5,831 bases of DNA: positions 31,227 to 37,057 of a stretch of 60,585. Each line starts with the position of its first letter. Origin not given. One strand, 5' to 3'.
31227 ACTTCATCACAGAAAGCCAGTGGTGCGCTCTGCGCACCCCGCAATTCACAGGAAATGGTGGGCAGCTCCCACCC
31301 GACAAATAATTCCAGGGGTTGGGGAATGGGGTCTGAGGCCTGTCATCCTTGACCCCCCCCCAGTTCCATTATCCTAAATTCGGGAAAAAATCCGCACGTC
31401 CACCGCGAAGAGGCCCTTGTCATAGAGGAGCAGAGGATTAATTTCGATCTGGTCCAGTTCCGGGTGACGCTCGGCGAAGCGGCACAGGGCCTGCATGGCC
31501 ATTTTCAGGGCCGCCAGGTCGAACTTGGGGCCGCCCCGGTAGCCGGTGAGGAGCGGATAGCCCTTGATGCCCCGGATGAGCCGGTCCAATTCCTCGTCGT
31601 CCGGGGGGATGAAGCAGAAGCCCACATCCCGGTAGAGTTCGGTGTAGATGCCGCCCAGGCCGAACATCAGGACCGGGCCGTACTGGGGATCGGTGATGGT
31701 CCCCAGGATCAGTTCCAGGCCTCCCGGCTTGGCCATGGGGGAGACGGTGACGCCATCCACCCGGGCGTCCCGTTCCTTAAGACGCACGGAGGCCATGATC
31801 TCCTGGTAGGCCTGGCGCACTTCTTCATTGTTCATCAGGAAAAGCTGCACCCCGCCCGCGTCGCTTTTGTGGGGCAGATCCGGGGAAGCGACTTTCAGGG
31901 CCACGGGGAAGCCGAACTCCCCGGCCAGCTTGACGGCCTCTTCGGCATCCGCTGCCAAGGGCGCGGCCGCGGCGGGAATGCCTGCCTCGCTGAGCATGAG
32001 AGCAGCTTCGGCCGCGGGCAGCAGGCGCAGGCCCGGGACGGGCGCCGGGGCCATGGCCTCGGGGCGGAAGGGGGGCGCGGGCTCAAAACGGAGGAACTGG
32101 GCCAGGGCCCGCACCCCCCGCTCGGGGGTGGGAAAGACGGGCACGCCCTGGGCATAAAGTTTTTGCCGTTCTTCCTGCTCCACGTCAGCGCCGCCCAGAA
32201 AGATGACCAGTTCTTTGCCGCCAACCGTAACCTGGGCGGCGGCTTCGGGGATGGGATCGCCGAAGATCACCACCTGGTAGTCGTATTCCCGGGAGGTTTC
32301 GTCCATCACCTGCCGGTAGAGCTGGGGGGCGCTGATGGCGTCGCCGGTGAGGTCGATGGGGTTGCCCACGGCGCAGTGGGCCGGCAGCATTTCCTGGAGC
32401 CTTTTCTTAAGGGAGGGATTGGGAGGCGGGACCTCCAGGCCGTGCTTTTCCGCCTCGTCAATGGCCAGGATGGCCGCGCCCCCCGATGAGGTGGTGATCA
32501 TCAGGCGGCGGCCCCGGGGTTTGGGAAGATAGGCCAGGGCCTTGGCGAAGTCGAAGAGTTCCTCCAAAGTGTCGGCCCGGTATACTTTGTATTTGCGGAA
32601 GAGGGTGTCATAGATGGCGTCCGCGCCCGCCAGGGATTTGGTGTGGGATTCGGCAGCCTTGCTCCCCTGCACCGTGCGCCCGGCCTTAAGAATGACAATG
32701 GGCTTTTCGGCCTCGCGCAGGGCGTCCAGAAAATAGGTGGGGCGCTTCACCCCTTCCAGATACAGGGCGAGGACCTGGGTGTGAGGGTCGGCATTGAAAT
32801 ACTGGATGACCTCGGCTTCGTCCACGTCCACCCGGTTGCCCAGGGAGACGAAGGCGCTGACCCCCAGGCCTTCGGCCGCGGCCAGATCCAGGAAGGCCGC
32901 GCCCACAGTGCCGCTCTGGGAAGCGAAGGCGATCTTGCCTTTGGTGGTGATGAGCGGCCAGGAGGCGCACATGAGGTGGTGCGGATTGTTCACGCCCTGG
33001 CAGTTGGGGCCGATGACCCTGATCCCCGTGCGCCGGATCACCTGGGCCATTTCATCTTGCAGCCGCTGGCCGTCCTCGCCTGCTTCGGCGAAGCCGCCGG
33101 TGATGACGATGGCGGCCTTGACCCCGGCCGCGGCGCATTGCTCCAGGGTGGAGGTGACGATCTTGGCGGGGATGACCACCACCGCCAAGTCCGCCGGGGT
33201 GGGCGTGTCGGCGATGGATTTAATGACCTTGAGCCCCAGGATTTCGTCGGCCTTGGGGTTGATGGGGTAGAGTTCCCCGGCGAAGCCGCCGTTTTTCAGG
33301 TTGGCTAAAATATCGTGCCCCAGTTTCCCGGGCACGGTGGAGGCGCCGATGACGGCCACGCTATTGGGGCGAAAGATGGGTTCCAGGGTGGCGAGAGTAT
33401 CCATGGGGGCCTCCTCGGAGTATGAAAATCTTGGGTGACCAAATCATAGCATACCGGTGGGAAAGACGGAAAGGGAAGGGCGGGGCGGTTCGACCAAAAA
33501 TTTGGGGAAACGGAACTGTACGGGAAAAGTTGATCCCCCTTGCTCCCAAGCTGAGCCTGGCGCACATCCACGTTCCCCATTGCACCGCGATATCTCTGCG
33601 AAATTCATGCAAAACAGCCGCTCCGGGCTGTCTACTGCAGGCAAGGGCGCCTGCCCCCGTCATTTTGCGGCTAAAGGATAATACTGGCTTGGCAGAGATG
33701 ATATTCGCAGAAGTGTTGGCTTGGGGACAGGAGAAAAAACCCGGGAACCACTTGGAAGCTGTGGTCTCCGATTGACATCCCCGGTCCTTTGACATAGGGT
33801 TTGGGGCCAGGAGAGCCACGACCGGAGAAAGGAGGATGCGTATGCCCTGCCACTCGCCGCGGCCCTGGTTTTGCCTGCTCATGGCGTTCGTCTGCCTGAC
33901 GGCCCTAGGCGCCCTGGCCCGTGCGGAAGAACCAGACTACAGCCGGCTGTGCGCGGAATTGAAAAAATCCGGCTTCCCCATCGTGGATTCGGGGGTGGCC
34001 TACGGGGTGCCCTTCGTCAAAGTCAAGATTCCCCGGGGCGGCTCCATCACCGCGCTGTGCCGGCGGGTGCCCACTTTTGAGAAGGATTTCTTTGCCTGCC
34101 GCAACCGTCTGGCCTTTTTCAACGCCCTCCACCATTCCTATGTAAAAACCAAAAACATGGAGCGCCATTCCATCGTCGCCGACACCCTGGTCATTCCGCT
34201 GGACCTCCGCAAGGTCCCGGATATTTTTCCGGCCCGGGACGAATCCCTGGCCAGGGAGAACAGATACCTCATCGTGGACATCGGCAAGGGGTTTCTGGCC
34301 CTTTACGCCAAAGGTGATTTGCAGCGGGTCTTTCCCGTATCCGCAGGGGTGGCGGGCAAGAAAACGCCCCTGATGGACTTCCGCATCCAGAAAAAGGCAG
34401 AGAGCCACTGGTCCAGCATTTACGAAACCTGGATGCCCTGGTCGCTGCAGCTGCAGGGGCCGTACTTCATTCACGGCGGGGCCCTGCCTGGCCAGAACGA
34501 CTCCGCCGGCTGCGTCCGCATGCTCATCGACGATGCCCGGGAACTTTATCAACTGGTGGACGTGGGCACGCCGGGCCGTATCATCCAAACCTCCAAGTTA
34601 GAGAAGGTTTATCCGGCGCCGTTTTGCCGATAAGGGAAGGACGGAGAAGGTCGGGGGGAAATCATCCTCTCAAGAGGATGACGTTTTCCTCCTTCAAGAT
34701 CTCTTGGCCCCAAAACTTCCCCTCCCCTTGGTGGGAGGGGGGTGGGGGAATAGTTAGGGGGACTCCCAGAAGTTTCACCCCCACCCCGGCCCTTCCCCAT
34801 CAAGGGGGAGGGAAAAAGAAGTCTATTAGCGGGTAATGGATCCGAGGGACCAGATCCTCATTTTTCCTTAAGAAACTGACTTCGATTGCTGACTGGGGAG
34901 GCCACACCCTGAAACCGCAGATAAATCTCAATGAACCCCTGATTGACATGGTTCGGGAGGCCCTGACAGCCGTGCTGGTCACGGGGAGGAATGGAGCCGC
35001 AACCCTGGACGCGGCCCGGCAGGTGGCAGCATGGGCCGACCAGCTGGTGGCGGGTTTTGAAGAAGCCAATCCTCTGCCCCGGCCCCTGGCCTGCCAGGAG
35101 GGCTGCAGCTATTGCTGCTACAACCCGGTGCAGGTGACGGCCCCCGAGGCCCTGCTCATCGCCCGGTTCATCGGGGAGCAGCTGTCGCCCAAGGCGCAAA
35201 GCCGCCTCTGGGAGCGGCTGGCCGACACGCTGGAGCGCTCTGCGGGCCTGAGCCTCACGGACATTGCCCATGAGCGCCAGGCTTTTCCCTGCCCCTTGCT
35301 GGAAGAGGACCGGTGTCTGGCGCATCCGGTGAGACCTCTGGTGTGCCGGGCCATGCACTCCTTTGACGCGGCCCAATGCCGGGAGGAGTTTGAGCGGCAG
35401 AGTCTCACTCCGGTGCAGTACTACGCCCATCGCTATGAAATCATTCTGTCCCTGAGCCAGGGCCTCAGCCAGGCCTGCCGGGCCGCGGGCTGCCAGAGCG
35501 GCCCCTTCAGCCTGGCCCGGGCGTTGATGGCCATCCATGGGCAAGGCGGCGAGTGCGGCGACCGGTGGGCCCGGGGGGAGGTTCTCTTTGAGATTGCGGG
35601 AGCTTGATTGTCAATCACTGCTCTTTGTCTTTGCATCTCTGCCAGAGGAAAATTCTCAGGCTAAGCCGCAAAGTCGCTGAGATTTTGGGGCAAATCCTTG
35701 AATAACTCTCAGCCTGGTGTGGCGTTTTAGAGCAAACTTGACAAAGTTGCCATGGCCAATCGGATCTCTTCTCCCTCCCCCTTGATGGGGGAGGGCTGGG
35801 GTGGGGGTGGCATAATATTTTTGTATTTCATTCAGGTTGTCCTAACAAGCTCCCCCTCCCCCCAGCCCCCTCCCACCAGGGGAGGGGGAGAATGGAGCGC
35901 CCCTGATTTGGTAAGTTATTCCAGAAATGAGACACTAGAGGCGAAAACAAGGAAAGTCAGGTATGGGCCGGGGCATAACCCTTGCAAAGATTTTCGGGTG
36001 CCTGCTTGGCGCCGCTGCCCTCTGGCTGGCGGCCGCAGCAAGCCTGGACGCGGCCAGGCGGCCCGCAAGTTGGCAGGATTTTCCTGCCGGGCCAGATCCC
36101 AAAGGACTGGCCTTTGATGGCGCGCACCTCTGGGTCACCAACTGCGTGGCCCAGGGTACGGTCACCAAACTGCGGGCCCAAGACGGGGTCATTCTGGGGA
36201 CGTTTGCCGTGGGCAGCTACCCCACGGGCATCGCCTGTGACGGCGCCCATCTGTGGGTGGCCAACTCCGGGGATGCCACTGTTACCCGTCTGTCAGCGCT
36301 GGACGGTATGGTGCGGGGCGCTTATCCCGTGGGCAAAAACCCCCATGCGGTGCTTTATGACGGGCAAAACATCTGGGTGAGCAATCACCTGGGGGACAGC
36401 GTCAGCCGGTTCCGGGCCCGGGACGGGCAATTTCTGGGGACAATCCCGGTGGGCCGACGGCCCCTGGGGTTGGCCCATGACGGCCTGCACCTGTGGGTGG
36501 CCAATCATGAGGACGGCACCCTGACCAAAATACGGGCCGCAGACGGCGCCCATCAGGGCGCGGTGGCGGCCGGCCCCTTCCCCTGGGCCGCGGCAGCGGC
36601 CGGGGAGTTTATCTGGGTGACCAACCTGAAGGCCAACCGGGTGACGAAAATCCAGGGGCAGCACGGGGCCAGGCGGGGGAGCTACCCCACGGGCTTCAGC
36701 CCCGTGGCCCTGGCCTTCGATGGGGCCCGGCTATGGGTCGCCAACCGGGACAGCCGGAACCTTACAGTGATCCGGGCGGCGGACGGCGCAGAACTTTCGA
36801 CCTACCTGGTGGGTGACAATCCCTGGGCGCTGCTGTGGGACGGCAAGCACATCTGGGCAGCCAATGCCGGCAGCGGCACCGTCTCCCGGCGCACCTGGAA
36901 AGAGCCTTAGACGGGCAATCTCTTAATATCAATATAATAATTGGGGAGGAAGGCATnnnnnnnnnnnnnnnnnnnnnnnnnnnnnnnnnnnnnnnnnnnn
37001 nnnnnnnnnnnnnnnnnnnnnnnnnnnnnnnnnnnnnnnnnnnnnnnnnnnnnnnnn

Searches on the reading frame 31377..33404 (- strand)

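Call 26: search_protein_families(library=pfam, proteins=[window:31377-33404:-], max_evalue=0.00001)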
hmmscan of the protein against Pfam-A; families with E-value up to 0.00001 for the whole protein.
window:31377-33404:- (676 aa): 5 families
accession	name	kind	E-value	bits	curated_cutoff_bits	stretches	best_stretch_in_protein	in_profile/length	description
PF13549.11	ATP-grasp_5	-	2.6e-67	226.9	27.6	1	460-672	8-219/221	ATP-grasp domain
PF13607.11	Succ_CoA_lig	-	5.5e-50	169.1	27.4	1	155-290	1-138/138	Succinyl-CoA ligase like flavodoxin domain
PF13380.12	CoA_binding_2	-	1.7e-26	93.4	22.8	1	15-140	2-115/116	CoA binding domain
PF02629.25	CoA_binding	-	9.3e-14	52.4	22.3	1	13-103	3-96/97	CoA binding domain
PF19045.5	Ligase_CoA_2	-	8.1e-06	26.4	23.7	0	302-364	2-62/162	Ligase-CoA domain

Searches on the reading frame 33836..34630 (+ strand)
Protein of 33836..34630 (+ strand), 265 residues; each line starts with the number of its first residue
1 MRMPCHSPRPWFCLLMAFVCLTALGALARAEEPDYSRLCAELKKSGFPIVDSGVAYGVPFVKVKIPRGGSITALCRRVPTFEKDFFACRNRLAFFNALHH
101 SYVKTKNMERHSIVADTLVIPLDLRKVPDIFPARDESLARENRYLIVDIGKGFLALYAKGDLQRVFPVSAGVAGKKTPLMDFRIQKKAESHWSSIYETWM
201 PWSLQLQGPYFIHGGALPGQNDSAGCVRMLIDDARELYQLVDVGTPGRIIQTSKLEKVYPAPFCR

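Call 27: search_protein_families(library=pfam, proteins=[window:33836-34630:+], max_evalue=0.00001)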
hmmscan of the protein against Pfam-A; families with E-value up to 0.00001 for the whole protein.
window:33836-34630:+ (265 aa): 1 family
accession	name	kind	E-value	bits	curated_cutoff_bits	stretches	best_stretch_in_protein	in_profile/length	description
PF03734.19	YkuD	-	6.3e-19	69.4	23.4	1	143-248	2-145/146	L,D-transpeptidase catalytic domain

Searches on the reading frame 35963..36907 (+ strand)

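Call 27: search_protein_families(library=pfam, proteins=[window:35963-36907:+], max_evalue=0.00001)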
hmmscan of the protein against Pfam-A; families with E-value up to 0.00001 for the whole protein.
window:35963-36907:+ (315 aa): 1 family
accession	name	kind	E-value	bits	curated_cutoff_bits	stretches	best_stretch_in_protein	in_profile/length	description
PF24684.1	Vgb_lyase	-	1.7e-08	34.1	50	1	89-311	17-250/290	Virginiamycin B lyase family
